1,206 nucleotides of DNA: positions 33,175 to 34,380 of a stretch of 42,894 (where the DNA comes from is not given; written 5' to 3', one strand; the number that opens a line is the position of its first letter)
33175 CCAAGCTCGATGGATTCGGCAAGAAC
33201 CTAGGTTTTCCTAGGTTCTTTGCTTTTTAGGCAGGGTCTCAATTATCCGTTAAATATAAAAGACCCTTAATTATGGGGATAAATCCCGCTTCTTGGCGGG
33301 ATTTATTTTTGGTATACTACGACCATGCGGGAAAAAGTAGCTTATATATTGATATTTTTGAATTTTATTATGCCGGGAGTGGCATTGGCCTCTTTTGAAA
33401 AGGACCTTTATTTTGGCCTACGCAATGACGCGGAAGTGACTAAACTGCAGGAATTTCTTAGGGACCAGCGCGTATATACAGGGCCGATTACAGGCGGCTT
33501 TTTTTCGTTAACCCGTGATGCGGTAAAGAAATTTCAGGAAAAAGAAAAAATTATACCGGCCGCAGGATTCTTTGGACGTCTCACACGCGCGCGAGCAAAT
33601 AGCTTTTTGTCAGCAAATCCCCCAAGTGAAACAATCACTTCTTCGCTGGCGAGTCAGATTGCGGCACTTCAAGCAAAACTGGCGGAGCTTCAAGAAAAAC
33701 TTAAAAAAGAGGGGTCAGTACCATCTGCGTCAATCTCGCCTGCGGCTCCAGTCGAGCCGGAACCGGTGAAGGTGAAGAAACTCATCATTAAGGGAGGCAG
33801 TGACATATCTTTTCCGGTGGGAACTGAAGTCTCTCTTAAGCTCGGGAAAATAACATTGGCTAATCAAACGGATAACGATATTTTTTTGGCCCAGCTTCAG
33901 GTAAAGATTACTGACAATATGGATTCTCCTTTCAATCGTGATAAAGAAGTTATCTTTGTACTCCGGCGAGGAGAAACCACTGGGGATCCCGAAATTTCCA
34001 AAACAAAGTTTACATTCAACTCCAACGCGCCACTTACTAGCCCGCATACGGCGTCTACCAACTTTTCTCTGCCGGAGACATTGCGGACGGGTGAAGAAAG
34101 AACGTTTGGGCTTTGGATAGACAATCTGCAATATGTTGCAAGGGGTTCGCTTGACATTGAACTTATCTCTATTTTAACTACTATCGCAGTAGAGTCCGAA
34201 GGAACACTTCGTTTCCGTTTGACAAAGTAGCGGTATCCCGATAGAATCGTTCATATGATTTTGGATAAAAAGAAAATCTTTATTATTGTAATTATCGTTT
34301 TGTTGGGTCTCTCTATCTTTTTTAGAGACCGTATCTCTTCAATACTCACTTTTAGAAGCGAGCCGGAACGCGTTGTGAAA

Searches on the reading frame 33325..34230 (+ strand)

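Call 9: search_protein_families(library=pfam, proteins=[window:33325-34230:+])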
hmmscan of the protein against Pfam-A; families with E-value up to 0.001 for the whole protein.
window:33325-34230:+ (301 aa): 1 family
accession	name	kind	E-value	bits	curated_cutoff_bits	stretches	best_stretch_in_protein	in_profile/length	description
PF01471.23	PG_binding_1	-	1.6e-06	28.6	23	1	35-76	2-43/57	Putative peptidoglycan binding domain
